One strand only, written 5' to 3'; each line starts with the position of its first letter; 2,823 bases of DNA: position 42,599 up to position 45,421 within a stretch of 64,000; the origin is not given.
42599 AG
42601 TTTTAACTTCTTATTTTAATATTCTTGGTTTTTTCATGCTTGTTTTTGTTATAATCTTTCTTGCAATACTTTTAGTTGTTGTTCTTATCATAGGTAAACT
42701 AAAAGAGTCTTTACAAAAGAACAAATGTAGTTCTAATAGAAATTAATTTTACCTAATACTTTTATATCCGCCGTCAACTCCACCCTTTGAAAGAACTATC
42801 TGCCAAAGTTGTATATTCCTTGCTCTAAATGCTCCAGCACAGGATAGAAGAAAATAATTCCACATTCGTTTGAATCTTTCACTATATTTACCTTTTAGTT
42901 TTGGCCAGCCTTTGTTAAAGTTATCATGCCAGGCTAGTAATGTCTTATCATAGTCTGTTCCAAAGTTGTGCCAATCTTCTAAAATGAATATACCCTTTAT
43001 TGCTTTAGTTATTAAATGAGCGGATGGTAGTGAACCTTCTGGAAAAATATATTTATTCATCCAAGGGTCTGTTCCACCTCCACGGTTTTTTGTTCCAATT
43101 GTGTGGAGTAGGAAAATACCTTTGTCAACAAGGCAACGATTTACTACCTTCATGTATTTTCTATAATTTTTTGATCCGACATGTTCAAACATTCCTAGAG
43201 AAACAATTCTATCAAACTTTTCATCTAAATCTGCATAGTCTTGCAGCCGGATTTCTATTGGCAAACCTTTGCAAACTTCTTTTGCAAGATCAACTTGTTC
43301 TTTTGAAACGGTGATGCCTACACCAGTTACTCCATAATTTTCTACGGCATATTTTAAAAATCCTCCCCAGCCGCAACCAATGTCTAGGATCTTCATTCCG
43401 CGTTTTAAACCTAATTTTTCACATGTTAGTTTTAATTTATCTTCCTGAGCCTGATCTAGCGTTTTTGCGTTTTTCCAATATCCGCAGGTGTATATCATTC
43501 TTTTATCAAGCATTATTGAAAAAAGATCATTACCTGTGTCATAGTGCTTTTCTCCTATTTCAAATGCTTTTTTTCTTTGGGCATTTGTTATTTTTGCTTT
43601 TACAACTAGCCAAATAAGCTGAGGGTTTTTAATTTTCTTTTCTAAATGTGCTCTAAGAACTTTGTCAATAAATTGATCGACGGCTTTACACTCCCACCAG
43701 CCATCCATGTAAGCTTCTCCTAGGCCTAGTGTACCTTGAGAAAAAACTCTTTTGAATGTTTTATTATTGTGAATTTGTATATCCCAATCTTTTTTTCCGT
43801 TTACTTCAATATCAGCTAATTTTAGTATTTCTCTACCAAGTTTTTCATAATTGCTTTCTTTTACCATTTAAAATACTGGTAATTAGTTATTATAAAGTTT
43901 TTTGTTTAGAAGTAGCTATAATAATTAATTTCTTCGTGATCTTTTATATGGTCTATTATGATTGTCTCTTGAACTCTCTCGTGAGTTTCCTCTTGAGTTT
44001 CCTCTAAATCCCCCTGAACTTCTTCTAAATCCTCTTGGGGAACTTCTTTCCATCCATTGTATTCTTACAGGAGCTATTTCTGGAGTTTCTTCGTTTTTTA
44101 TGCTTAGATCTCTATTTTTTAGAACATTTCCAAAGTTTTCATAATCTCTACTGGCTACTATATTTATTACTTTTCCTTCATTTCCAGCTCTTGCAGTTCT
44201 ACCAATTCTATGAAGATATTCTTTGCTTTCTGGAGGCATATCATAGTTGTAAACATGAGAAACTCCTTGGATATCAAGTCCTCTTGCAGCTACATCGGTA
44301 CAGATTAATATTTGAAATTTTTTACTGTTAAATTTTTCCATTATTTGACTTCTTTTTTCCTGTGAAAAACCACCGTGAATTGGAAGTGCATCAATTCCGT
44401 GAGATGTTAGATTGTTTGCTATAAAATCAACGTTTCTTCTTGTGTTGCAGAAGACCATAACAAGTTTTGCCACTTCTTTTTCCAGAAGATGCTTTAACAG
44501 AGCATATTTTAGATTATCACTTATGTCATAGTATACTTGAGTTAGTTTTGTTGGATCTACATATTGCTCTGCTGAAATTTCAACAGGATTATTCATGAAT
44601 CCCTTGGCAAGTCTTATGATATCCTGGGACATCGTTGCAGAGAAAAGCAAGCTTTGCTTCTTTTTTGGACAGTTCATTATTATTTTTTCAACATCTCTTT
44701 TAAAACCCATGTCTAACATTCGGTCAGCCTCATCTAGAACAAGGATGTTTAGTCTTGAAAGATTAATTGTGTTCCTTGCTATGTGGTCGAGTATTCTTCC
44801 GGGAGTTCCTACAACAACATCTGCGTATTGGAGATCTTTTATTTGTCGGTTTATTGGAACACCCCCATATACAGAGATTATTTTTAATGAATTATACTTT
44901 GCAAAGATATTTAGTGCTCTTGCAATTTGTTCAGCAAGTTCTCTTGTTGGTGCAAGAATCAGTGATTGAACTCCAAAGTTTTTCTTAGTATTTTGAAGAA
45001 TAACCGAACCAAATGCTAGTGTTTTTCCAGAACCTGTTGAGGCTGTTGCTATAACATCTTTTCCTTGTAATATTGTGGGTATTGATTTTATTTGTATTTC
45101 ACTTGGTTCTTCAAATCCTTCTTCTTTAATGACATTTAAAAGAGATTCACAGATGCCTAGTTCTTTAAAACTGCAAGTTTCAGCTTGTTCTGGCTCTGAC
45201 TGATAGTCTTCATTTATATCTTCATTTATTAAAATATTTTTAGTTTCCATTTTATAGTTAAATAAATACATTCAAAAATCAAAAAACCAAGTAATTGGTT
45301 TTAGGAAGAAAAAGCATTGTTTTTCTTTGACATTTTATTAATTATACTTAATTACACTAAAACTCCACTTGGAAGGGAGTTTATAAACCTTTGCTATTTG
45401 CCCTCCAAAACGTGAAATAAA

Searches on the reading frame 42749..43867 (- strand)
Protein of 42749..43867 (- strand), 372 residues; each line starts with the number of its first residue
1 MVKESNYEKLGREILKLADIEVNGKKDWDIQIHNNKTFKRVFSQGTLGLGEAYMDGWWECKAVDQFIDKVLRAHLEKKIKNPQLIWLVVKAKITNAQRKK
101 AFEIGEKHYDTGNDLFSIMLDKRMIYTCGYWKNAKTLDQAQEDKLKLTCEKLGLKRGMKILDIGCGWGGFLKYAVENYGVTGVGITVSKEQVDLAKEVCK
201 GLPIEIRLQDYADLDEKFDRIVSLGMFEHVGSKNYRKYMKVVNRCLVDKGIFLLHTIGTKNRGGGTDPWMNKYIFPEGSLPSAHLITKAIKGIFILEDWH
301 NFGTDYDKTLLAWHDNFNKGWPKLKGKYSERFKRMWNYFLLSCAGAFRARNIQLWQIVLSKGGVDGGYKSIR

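Call 47: search_protein_families(library=pfam, proteins=[window:42749-43867:-], max_evalue=0.001)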
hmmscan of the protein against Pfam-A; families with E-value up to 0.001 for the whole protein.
window:42749-43867:- (372 aa): 8 families
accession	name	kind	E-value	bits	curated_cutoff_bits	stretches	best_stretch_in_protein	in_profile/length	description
PF02353.26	CMAS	-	3.1e-88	296.1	27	1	97-357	2-273/273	Mycolic acid cyclopropane synthetase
PF13649.12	Methyltransf_25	-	1.2e-13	51.9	27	1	160-250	1-97/97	Methyltransferase domain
PF08241.18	Methyltransf_11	-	3.3e-12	47.3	21.2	1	161-253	1-94/95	Methyltransferase domain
PF13489.12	Methyltransf_23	-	7.8e-12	45.7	27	1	150-259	14-121/164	Methyltransferase domain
PF08242.18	Methyltransf_12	-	4.9e-09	37.2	30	1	161-252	1-98/98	Methyltransferase domain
PF13847.12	Methyltransf_31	-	6.7e-09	36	27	1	155-258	2-113/145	Methyltransferase domain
PF01728.25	FtsJ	-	3.2e-06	27.6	24.1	1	144-192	8-58/181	FtsJ-like methyltransferase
PF07021.18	MetW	-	1.6e-05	25.1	21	1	154-210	11-70/193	Methionine biosynthesis protein MetW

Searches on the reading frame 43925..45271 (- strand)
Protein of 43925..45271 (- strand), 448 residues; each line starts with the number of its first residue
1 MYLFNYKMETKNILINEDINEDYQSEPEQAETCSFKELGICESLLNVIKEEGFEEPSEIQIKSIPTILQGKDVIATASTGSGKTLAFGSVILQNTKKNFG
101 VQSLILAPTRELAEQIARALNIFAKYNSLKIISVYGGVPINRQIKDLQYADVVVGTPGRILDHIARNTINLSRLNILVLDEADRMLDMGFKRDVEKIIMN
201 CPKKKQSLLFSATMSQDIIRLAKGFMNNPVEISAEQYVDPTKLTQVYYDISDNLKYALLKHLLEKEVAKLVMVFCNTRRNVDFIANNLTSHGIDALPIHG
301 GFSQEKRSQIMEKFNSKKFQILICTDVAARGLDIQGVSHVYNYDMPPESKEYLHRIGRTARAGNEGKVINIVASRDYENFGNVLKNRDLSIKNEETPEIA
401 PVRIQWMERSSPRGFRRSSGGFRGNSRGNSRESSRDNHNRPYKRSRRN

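Call 47: search_protein_families(library=pfam, proteins=[window:43925-45271:-], max_evalue=0.001)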
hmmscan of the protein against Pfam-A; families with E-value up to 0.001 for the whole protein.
window:43925-45271:- (448 aa): 4 families
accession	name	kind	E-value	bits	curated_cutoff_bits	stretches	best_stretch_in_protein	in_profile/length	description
PF00270.35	DEAD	-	7.8e-51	172.6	26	1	58-218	2-164/167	DEAD/DEAH box helicase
PF00271.37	Helicase_C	-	2.8e-34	118.1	23.5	1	255-363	2-110/110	Helicase conserved C-terminal domain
PF04851.21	ResIII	-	6.9e-11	42.8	22.5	1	61-215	9-163/164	Type III restriction enzyme, res subunit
PF13245.12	AAA_19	-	0.00063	20.4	25.1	0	62-183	3-100/134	AAA domain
